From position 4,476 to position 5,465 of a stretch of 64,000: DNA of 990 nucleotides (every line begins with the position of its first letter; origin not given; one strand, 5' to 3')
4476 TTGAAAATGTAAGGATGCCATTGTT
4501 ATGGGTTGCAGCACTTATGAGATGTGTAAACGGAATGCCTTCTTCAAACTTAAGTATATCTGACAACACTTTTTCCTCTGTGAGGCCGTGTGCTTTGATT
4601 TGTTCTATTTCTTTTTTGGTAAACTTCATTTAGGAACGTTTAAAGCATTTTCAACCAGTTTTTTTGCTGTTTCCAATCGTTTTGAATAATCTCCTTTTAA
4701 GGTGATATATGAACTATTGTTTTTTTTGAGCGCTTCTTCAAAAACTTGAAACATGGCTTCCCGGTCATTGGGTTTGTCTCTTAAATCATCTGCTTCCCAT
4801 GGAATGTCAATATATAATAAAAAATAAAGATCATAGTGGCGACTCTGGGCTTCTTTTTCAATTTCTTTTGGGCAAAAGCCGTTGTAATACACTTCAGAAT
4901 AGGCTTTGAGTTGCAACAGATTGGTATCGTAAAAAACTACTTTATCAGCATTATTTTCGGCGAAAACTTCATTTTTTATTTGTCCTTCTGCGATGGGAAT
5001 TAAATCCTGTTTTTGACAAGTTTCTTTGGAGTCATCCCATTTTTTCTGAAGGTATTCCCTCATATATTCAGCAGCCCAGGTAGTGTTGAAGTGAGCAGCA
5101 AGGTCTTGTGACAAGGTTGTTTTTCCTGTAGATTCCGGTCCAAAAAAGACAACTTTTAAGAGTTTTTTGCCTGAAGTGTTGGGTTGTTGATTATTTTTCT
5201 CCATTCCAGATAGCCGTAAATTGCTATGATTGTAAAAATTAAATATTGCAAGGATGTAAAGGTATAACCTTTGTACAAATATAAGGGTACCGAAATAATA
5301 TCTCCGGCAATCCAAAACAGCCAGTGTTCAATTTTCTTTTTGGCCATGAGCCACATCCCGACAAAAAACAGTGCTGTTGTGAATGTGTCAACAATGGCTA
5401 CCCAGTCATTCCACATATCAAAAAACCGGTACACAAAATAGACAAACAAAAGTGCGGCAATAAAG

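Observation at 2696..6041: Five overlapping genes form a vitamin-salvage operon (ykoF-like, pnuC, NRK kinase, DUF4301, arfB); DUF4301 may supply a missing enzymatic step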

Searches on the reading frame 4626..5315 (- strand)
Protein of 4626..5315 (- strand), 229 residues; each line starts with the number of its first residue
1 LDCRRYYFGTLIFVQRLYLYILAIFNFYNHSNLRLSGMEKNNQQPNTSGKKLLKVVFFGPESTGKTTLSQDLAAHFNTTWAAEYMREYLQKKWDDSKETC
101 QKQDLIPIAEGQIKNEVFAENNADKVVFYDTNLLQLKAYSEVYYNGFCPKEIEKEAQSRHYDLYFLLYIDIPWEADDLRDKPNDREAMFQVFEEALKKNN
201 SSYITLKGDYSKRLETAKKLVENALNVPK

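Call 3: search_protein_families(library=pfam, proteins=[window:4626-5315:-], max_evalue=0.01)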
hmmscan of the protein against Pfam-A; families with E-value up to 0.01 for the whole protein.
window:4626-5315:- (229 aa): 2 families
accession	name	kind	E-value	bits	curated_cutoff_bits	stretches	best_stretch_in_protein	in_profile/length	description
PF13521.12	AAA_28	-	3.4e-43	148.1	27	1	54-213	1-164/164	AAA domain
PF18701.6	DUF5641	-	0.0042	17.7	23.1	1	68-114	5-52/94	Family of unknown function (DUF5641)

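Call 4: search_protein_families(library=ncbifam, proteins=[window:4626-5315:-], max_evalue=0.01)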
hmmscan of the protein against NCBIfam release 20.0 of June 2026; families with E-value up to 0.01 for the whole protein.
window:4626-5315:- (229 aa): 2 families
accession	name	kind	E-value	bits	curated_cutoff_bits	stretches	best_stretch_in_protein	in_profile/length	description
TIGR01526.1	nadR_NMN_Atrans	equivalog_domain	5.7e-31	107.9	341.15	1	55-213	165-324/325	nicotinamide-nucleotide adenylyltransferase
NF005988.0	PRK08099.1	equivalog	2e-26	93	201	1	54-226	233-407/411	multifunctional transcriptional regulator/nicotinamide-nucleotide adenylyltransferase/ribosylnicotinamide kinase NadR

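Call 29: search_solved_structures(query=window:4626-5204:-, max_evalue=0.01, show_alignments=3)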
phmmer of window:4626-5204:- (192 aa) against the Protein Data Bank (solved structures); distinct sequences matched with E-value up to 0.01: 9.
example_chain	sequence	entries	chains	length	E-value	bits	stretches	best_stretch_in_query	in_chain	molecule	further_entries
9x6f_A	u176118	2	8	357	9.2e-18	68.1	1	15-161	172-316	Nicotinamide-nucleotide adenylyltransferase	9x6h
8x7f_A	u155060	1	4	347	6e-16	62.2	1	18-185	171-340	Trifunctional NAD biosynthesis/regulator protein NadR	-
1lw7_A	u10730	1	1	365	3.1e-14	56.6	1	18-189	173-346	TRANSCRIPTIONAL REGULATOR NADR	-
9d2f_A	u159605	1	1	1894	2.7e-07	34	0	17-116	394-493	Adenylate kinase 9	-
3cmu_A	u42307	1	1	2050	3e-07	33.8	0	18-36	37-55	Protein recA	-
3cmt_A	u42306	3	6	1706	6.4e-06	29.5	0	18-36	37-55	Protein recA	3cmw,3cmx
6gye_A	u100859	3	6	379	1.4e-05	28.4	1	18-108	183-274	Nicotinamide-nucleotide adenylyltransferase NadR family / Ribosylnicotinamide kinase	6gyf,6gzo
9fqr_Xf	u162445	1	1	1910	5.2e-05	26.5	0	16-77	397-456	Cilia- and flagella-associated protein 276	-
3cmv_A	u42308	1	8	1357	0.00017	24.9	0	18-36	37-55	Protein recA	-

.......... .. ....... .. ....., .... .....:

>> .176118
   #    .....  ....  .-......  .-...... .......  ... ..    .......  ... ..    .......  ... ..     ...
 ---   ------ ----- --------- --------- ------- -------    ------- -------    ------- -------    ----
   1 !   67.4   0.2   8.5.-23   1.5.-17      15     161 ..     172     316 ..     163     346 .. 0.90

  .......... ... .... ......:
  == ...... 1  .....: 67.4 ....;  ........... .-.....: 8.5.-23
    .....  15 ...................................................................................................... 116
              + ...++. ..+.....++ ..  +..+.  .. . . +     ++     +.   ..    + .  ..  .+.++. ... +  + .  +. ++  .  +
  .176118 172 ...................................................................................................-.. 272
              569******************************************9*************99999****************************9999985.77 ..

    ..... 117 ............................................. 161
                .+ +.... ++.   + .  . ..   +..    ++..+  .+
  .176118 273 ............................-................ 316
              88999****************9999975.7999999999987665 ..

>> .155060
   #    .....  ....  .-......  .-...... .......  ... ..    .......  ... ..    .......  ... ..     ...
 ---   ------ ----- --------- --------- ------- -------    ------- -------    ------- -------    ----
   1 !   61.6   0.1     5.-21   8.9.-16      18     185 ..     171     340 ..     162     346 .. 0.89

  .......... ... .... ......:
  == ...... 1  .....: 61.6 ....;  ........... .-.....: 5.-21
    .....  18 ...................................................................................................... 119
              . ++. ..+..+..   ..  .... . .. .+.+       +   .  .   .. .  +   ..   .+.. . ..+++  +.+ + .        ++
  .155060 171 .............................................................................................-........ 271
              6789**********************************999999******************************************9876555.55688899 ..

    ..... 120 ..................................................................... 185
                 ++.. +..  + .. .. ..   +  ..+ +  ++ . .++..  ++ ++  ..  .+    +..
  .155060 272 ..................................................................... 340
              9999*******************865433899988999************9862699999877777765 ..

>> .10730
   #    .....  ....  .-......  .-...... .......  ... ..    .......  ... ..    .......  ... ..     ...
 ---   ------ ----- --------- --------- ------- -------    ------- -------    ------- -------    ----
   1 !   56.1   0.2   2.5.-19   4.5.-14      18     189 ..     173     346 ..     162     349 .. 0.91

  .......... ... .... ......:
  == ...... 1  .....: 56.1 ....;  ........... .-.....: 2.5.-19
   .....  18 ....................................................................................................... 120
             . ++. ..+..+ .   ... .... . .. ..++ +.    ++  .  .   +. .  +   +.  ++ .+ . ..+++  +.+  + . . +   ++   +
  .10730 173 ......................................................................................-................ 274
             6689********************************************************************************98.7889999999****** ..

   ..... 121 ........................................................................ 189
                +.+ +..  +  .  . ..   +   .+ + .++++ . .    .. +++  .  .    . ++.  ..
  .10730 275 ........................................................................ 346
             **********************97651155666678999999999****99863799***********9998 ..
